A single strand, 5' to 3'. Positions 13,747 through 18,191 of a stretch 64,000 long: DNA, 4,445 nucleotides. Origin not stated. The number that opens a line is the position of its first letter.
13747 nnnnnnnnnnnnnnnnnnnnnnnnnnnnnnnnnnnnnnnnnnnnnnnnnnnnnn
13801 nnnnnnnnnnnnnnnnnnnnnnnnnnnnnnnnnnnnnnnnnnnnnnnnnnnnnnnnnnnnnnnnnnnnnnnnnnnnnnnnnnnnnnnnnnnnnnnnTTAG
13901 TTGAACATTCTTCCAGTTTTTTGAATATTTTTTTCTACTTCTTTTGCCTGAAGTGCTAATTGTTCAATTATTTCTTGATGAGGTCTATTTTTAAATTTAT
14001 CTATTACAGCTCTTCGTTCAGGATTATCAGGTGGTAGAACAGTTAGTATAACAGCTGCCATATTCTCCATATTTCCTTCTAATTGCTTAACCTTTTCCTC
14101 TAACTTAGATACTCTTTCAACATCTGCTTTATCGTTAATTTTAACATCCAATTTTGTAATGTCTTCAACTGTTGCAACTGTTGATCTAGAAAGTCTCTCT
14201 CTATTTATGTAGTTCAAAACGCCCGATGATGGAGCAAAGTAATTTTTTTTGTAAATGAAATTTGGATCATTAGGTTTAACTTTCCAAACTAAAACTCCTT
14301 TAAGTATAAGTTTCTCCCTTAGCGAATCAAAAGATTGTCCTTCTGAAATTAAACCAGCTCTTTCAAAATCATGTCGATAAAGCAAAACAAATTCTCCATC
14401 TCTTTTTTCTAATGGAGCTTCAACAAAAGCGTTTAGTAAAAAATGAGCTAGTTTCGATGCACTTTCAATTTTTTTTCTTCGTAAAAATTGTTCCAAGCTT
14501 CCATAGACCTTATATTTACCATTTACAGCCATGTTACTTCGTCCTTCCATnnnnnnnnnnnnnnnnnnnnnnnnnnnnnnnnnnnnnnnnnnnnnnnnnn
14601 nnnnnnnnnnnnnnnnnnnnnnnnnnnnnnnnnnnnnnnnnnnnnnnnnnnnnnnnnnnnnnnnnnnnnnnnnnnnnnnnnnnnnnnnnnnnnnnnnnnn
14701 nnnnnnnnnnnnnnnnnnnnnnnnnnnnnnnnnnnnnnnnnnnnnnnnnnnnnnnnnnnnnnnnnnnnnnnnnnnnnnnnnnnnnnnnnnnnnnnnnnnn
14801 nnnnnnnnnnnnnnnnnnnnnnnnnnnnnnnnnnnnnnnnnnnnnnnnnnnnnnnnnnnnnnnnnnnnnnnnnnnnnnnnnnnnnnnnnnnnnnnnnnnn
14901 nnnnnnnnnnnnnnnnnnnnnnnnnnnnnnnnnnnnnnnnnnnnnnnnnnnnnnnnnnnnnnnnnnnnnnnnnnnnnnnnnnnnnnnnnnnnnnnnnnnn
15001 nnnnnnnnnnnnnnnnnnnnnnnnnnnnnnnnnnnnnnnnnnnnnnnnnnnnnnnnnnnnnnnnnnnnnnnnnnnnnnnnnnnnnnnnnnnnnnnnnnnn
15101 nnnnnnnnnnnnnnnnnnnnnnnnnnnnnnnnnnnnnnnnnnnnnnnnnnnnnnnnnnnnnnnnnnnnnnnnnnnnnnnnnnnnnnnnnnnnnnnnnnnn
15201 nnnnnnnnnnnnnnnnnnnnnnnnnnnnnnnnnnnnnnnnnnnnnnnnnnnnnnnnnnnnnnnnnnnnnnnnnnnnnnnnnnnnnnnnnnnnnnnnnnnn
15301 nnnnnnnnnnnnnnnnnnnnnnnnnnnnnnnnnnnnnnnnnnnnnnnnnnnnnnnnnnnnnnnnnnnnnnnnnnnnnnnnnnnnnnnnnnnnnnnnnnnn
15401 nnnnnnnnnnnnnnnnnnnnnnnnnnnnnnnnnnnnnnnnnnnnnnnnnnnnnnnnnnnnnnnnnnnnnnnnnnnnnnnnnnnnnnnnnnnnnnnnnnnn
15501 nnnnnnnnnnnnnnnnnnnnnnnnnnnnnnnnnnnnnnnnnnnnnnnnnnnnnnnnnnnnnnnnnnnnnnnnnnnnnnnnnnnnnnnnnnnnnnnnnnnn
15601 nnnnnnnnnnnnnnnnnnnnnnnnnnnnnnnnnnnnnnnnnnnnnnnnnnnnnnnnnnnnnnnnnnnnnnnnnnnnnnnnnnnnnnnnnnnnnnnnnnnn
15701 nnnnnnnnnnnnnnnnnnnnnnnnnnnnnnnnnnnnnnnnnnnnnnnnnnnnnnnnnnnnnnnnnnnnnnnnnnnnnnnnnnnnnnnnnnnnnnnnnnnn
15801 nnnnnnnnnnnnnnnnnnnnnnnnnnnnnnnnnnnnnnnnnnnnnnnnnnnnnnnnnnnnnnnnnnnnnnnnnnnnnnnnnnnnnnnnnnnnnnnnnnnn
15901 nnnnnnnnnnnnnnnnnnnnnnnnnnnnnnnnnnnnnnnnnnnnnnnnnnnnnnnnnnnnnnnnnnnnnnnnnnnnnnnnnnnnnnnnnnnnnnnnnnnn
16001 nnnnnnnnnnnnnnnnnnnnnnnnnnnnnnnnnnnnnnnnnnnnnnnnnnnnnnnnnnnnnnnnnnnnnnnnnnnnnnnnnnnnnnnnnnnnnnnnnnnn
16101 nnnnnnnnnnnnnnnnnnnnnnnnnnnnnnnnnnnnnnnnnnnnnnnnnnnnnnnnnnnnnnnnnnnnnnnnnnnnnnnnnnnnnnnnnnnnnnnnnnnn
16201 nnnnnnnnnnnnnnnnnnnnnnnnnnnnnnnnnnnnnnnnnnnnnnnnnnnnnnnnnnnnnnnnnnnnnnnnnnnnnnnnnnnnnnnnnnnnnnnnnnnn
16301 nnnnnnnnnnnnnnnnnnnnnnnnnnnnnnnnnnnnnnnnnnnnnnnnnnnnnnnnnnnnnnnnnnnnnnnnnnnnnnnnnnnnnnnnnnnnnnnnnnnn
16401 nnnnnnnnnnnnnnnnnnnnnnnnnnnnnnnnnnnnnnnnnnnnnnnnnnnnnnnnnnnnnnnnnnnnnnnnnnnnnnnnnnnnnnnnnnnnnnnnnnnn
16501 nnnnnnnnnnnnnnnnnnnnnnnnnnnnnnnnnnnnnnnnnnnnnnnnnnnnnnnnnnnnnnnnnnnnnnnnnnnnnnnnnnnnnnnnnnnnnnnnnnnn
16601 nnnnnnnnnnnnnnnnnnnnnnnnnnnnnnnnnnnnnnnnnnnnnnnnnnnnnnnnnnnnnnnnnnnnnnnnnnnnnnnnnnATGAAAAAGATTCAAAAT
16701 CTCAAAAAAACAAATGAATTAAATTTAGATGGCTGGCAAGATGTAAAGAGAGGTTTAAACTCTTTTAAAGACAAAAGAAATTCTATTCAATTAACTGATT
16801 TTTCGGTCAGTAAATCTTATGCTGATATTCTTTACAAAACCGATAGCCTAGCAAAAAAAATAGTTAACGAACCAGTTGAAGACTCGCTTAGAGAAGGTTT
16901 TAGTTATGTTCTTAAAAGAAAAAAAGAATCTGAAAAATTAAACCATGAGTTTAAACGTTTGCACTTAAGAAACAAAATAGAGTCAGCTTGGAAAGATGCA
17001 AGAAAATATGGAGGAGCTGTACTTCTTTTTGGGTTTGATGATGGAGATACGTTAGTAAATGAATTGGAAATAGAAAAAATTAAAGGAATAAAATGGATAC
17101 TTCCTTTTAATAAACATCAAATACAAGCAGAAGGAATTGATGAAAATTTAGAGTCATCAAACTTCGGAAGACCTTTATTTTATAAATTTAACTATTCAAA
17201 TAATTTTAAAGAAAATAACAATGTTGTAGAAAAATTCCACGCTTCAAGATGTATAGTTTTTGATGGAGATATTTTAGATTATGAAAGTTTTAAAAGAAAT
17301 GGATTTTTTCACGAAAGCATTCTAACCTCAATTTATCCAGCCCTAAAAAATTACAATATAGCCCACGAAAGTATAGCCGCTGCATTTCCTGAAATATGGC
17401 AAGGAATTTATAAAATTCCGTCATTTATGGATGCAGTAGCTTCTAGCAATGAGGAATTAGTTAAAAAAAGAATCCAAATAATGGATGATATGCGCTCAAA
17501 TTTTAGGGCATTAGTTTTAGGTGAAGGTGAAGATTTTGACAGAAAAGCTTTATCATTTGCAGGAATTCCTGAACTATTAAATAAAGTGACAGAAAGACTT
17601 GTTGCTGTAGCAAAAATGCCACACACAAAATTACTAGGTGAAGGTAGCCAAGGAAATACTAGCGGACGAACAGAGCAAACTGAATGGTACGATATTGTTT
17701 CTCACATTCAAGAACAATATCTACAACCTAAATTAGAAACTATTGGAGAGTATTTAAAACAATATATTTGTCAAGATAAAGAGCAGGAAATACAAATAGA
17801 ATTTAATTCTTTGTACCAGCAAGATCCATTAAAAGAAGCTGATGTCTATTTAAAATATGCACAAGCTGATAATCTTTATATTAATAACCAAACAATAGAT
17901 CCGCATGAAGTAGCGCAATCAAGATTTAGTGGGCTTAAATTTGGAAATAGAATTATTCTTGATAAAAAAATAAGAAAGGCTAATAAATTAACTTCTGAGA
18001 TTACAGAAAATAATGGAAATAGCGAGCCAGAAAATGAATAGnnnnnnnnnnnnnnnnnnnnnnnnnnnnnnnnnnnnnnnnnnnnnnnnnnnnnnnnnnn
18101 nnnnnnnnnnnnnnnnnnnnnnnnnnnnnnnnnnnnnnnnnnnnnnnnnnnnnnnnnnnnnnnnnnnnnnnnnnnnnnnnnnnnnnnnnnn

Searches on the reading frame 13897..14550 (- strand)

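Call 54: search_protein_families(library=pfam, proteins=[window:13897-14550:-], max_evalue=0.01)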
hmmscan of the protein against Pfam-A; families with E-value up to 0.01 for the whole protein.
window:13897-14550:- (217 aa): 0 families

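Call 55: search_protein_families(library=phrogs, proteins=[window:13897-14550:-], max_evalue=0.001)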
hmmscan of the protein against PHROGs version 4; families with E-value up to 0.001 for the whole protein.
window:13897-14550:- (217 aa): 1 family
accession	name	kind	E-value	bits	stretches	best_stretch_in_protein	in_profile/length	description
phrog_18412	-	head and packaging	0.00047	20.7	1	122-166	96-141/229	minor head protein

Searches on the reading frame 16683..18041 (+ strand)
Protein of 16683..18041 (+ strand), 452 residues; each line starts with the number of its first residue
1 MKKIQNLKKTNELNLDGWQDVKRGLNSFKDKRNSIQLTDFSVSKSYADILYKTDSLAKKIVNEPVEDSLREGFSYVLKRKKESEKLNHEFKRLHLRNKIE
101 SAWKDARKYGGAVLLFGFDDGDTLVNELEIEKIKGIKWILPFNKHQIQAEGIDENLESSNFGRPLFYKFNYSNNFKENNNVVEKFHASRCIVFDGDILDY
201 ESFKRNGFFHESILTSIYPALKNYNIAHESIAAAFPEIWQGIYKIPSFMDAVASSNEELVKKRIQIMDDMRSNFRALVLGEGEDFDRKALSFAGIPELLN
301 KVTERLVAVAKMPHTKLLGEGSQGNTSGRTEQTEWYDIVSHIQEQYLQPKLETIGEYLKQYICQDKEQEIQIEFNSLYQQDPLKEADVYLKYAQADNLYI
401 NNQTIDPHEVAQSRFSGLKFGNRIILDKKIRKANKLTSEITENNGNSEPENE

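Call 23: search_protein_families(library=phrogs, proteins=[window:16683-18041:+], max_evalue=0.001)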
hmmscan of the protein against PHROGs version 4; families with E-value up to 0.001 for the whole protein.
window:16683-18041:+ (452 aa): 7 families
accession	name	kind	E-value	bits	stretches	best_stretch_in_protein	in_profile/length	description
phrog_146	-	head and packaging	2e-84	285.6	1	6-430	15-439/587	portal protein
phrog_15528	-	head and packaging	8.3e-39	134.6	1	46-417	65-453/794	portal protein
phrog_12751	-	unknown function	1.6e-19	71.2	1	211-412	12-216/283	-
phrog_220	-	head and packaging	2.3e-17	63.3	1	58-434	66-456/1338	minor head protein and DNA pilot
phrog_15615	-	head and packaging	2.9e-14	53.9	1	42-197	32-181/194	virion structural protein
phrog_4660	-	head and packaging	8.9e-13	48.5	1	253-451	316-502/765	minor head protein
phrog_30637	-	unknown function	6.8e-07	28.5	1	257-416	78-238/1119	-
